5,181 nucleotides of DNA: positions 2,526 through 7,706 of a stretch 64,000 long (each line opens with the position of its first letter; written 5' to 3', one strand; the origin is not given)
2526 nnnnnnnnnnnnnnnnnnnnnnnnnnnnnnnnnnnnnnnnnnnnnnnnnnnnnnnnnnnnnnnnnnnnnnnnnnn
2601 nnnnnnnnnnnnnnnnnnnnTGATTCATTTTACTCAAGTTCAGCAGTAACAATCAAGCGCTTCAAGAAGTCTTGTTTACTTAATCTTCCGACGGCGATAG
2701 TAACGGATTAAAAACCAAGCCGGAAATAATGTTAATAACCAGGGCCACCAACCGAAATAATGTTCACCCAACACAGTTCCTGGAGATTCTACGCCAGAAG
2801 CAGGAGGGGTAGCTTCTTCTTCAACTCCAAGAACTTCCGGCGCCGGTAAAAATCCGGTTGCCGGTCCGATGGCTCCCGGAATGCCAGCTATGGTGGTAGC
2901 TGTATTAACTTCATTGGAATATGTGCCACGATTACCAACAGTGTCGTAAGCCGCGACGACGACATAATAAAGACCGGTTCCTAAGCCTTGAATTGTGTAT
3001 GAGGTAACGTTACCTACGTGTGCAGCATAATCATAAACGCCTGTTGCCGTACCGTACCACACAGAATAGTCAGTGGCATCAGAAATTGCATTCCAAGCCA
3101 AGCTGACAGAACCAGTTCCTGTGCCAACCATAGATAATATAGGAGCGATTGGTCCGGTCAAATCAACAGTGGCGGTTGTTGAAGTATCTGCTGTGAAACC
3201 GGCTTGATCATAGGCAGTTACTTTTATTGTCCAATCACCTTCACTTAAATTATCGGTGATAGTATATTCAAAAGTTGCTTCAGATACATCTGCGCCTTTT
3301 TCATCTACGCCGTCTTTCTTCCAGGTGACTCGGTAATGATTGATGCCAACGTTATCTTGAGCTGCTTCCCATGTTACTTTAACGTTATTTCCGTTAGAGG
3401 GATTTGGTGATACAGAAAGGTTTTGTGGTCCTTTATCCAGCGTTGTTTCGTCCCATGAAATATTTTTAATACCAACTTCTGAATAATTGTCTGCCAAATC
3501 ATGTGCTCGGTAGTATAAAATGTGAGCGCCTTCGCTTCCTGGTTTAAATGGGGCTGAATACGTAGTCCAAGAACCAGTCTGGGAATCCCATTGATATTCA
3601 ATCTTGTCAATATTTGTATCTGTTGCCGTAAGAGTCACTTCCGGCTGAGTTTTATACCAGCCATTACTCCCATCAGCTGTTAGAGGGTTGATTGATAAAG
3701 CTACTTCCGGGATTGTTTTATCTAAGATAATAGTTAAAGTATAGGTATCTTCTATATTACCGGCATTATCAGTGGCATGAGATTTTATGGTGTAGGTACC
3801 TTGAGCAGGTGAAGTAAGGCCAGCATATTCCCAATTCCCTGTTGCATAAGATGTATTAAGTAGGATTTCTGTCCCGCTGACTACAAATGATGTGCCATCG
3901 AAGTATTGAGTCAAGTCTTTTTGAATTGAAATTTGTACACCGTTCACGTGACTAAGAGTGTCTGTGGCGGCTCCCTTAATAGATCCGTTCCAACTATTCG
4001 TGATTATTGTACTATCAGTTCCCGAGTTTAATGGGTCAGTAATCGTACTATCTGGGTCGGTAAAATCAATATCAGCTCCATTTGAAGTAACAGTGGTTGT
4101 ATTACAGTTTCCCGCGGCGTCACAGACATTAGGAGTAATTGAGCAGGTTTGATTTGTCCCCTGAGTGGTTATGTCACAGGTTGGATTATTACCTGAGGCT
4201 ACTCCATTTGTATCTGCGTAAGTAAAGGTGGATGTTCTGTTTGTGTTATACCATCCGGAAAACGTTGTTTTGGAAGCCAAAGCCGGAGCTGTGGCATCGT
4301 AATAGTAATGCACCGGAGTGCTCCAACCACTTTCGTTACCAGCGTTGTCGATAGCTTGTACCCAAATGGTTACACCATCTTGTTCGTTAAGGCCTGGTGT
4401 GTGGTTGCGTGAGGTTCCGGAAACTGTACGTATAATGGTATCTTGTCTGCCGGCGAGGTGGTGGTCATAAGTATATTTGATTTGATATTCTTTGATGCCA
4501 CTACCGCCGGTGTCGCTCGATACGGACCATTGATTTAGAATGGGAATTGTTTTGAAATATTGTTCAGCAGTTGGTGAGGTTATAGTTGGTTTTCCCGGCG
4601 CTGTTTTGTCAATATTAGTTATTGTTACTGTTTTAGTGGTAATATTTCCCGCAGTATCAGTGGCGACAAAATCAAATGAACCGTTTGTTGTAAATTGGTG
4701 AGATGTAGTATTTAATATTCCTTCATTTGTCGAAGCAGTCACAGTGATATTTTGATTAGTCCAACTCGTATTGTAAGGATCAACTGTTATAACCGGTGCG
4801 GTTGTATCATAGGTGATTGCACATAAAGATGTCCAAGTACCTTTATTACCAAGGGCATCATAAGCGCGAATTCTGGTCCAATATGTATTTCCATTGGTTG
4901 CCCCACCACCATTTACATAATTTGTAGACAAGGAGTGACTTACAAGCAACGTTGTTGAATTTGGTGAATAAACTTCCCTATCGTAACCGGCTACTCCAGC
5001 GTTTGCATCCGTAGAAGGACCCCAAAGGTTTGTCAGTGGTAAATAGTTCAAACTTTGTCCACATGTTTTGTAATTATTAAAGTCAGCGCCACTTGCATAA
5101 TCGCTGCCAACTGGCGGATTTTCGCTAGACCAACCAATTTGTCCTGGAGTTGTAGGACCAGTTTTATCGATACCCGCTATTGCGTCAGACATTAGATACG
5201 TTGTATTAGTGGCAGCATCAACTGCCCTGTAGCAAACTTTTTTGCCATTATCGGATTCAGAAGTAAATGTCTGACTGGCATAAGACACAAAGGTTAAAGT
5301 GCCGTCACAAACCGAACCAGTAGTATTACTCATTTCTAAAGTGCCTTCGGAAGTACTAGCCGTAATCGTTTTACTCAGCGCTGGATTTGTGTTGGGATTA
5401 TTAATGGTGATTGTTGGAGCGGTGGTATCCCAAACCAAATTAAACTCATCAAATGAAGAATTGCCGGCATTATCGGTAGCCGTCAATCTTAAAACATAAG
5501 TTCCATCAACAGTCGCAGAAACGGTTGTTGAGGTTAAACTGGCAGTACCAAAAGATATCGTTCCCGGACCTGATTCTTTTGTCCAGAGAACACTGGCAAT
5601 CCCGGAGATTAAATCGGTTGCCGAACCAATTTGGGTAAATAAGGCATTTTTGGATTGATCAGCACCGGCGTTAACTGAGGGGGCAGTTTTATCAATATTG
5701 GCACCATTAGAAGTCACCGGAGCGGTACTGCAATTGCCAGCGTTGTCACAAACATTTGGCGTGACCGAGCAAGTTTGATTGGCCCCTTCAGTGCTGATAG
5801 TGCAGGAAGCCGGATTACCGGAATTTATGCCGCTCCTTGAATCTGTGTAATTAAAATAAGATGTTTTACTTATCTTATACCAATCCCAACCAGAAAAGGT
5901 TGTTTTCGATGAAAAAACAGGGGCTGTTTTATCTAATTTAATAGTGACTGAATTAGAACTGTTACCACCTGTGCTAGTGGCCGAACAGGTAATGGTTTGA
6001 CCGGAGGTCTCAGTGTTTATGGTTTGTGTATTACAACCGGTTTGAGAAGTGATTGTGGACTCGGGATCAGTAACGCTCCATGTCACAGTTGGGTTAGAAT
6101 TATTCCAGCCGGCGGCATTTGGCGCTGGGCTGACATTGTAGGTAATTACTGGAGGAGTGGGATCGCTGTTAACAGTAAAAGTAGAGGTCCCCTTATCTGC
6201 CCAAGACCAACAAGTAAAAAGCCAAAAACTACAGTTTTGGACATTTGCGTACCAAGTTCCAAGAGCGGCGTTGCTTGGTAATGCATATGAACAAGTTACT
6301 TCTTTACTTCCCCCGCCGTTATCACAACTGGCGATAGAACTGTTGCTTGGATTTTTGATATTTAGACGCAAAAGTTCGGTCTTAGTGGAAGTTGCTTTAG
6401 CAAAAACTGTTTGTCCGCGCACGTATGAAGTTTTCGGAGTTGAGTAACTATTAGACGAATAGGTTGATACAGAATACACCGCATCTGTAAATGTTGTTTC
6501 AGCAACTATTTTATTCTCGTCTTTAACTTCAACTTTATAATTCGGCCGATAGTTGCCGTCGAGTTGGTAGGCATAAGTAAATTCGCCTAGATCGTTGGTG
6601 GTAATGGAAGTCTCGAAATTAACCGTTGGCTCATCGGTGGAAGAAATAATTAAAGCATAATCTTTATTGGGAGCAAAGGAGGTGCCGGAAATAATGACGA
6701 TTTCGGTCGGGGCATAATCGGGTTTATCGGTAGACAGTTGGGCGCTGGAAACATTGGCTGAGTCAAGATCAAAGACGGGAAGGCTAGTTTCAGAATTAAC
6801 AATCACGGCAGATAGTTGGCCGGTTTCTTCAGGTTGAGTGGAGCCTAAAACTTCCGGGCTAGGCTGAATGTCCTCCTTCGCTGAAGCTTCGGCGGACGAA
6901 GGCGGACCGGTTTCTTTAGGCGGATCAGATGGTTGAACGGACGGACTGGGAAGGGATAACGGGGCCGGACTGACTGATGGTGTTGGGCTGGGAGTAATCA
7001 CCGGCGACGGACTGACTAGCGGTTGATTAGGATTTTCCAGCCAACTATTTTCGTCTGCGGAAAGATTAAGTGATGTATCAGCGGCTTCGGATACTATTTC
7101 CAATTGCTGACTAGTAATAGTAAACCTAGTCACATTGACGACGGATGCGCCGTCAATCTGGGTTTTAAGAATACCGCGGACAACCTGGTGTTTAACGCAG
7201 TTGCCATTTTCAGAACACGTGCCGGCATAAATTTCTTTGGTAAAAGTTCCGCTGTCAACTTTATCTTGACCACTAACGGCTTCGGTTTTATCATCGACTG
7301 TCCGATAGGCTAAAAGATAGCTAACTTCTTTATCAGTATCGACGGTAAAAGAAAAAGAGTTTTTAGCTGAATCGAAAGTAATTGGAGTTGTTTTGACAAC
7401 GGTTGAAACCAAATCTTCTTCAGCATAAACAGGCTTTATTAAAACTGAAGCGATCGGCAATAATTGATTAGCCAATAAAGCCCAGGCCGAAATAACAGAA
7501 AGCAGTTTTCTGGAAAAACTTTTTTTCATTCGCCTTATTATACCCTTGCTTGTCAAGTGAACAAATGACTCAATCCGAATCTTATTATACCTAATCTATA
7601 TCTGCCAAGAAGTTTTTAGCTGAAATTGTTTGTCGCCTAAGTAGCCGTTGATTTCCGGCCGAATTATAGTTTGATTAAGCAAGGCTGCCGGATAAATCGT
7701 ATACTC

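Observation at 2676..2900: Shared C-terminal EVLGxE motif plus TM helix plus basic tail in three unrelated surface proteins: possible uncharacterised sorting or processing signal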

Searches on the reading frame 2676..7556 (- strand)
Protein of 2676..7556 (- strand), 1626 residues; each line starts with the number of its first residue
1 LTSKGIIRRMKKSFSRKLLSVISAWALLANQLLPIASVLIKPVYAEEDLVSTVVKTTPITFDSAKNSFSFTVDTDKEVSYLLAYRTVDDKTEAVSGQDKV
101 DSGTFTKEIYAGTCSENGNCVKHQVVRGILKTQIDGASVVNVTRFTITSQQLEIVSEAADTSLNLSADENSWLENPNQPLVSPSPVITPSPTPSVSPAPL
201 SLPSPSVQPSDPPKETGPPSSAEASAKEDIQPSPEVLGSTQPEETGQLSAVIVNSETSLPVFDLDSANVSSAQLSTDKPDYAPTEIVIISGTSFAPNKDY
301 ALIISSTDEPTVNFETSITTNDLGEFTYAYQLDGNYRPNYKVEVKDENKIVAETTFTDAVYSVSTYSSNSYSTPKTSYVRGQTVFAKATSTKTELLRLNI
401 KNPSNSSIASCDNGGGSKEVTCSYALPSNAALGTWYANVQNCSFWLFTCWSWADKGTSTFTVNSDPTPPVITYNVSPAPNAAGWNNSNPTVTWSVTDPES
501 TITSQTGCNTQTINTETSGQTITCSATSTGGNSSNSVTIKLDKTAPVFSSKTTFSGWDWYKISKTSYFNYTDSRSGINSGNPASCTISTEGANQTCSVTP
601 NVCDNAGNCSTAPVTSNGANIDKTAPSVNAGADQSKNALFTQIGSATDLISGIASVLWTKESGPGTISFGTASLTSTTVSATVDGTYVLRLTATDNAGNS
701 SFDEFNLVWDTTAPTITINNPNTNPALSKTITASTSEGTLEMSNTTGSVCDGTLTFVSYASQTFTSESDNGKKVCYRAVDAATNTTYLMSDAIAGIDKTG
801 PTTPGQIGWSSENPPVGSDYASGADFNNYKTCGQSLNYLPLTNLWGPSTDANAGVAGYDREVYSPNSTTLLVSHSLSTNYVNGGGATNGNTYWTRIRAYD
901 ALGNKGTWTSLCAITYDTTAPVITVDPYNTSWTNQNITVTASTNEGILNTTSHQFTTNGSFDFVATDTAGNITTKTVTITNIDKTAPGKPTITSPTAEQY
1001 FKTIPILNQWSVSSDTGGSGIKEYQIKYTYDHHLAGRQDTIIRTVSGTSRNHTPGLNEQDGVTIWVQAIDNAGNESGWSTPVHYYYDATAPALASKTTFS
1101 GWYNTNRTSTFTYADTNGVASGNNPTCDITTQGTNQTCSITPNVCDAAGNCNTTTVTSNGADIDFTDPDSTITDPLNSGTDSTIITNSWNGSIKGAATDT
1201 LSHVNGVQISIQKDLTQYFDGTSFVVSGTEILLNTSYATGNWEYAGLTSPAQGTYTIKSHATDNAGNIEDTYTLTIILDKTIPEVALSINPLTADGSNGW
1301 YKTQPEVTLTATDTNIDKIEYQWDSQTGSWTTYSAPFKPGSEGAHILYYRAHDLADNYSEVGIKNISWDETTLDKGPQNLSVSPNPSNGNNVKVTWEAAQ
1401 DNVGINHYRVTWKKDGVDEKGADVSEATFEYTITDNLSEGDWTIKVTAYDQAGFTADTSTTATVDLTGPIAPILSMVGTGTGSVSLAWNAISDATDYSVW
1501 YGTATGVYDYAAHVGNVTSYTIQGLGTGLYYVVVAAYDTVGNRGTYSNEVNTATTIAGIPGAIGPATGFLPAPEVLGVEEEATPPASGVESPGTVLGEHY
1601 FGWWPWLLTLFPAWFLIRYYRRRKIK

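Call 7: search_protein_families(library=pfam, proteins=[window:2676-7556:-], max_evalue=0.01)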
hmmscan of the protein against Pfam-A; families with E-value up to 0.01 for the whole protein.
window:2676-7556:- (1626 aa): 7 families
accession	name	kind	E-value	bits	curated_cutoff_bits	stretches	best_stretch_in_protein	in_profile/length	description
PF22352.2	K319L-like_PKD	-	1.3e-07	32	27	1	650-706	25-81/84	K319L-like, PKD domain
PF19077.6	Big_13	-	5.3e-07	30.5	27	3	1227-1279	48-101/102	Bacterial Ig-like domain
PF00041.27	fn3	-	2.7e-06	27.9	25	1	1377-1462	3-81/84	Fibronectin type III domain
PF13754.12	Big_3_4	-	0.00049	20.4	27.3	0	677-702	26-51/106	Domain of unknown function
PF25059.1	FN3_DSCAM-DSCAML_C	-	0.0067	17.2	39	1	1403-1469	18-85/89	DSCAM/DSCAML C-terminal Fn3-like domain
PF07495.19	Y_Y_Y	-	0.0086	16.4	26.6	0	678-705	31-58/65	Y_Y_Y domain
PF25788.1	Ig_Rha78A_N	-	0.0089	16.7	27.4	0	1009-1083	23-98/105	Rha78A-like, N-terminal immunoglobulin domain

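Call 8: search_protein_families(library=ncbifam, proteins=[window:2676-7556:-], max_evalue=5)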
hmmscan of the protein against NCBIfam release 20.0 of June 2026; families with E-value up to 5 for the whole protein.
window:2676-7556:- (1626 aa): 3 families
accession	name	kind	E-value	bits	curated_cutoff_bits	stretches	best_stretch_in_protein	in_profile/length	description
NF047446.1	barrel_OmpL47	domain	3.9e-24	84.9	40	5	1301-1362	1-62/68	OmpL47-type beta-barrel domain-containing protein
NF047441.1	Lepto_OmpL47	equivalog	6.8e-11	42.4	250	3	1237-1371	93-233/336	multi-beta-barrel domain surface protein OmpL47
NF033932.1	LapB_rpt_80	domain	0.31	11.3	45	1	891-940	2-51/83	LapB repeat-containing protein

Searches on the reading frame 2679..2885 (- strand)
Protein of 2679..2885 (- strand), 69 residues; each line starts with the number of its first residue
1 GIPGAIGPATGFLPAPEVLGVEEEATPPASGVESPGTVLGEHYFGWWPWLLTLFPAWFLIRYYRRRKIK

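Call 8: search_protein_families(library=ncbifam, proteins=[window:2679-2885:-], max_evalue=5)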
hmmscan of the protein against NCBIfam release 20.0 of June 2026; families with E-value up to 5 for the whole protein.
seq(69 aa): 0 families

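Call 31: find_homologous_proteins(query=A3, max_evalue=10)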
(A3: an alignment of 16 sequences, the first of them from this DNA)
Query A3 (16 sequences) (59 aa, profile of the alignment): 8 proteins with E <= 10 among 5067 candidates.
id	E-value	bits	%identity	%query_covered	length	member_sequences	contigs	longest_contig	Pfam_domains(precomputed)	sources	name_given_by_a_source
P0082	8.2e-6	43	62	22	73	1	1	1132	-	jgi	-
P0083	2.4e-2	32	39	24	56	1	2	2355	PF22570.2,PF18917.6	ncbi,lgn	-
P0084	9.4e-1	27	43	12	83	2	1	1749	PF22570.2,PF18917.6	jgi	jgi:hypothetical protein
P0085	2.3e+0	26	56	15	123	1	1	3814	-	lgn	-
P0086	4.0e+0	25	39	31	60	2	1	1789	PF22570.2,PF18917.6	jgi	jgi:protein-S-isoprenylcysteine O-methyltransferase Ste14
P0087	4.8e+0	25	-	-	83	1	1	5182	-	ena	-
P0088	6.2e+0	25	-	-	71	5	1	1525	-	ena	-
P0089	8.4e+0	24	-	-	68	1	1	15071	-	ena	-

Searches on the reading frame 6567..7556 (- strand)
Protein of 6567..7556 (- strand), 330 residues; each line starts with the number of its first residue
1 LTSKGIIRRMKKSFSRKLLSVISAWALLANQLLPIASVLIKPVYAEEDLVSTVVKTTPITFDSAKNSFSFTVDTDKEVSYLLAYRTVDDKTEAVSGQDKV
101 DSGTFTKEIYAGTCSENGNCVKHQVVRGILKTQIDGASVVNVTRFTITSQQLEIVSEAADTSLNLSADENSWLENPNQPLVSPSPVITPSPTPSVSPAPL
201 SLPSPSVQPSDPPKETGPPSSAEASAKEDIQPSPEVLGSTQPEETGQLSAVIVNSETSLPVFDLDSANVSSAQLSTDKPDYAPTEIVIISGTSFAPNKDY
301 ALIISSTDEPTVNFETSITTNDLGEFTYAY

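Call 50: search_protein_representatives(protein=window:6567-7556:-)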
Query: 330 residues. Proteins with E-value up to 0.001 (for the whole library): 425; up to 1e-10: 163; up to 1e-30: 7. The best 150 are listed.
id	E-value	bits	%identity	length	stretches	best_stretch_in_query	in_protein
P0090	4.5e-56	206.8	50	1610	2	16-206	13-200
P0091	1.5e-40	155.8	40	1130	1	24-330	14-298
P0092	4.6e-38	147.6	45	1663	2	11-188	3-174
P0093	2.5e-37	145.2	42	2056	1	15-330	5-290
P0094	5.3e-37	144.2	43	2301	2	11-196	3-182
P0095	3.7e-34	134.8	35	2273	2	9-330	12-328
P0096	1.5e-31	126.2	46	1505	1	17-181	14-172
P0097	1.1e-30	123.5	40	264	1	11-211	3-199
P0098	1.1e-30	123.4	57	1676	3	178-330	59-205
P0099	2.5e-30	122.2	39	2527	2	14-330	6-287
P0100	3.6e-30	121.7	35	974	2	8-330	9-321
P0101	2.6e-29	118.9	37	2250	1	10-330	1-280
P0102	9.2e-29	117.1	37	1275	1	12-330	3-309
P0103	1.7e-28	116.2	34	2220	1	10-330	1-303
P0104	4.5e-28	114.8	48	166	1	11-174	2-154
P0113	4.2e-23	98.5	46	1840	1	181-330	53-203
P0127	1.8e-18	83.3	42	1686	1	53-189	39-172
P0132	2.2e-17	79.7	44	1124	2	179-330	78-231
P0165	7.5e-14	68.2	38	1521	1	179-330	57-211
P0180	3.5e-13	66.0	40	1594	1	182-330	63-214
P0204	2.7e-12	63.0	38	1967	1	179-330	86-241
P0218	7.0e-12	61.7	44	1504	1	177-330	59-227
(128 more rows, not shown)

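Call 61: list_cluster_members(proteins=[P0092, P0113, P0127, P0132, P0165, P0180, P0204, P0218, P0090, P0098])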
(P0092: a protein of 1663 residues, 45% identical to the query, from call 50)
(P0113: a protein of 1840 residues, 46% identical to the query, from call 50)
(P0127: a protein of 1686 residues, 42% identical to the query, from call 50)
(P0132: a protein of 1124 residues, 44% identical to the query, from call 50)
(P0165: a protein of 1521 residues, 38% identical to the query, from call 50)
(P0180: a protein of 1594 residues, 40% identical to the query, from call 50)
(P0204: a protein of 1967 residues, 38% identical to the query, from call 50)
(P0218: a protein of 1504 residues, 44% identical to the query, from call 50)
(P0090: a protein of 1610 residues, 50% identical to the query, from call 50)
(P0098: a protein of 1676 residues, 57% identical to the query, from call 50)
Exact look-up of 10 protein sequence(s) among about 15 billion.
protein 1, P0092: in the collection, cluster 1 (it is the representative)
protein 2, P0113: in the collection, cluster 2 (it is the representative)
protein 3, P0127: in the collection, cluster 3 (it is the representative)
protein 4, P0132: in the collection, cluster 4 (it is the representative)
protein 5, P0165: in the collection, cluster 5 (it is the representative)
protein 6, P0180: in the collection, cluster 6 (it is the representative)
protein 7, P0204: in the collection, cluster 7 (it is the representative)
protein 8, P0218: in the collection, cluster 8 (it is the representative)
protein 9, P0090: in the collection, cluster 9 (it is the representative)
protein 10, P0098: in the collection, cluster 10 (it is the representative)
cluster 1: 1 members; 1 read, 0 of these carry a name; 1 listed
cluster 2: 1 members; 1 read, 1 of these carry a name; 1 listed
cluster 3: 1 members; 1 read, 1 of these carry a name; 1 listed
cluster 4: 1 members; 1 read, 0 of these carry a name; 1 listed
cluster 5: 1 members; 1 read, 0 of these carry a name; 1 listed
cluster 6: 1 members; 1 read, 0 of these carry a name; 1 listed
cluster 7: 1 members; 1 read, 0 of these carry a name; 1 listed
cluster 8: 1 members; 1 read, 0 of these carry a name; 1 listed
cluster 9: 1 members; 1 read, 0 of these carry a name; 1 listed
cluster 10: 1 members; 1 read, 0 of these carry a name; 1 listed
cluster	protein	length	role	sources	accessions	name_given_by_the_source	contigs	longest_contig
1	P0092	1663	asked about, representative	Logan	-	-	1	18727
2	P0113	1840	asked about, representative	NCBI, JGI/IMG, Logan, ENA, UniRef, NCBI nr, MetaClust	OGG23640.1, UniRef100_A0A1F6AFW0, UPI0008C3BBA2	hypothetical protein A3A79_00330 [Candidatus Gottesmanbacteria bacterium ... | SpaA-like prealbumin fold domain-containing protein n=1 Tax=Candidatus Gottesmanbacteria ... | MAG: hypothetical protein A3A79_00330 [Candidatus Gottesmanbacteria bacterium ...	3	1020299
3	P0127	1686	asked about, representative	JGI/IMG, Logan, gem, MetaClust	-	\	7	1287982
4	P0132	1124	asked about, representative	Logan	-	-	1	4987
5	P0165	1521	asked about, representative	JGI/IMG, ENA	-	-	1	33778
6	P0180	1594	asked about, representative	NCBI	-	-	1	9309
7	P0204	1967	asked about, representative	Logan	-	-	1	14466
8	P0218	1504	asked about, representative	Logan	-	-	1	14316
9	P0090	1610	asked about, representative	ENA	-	-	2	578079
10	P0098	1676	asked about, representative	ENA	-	-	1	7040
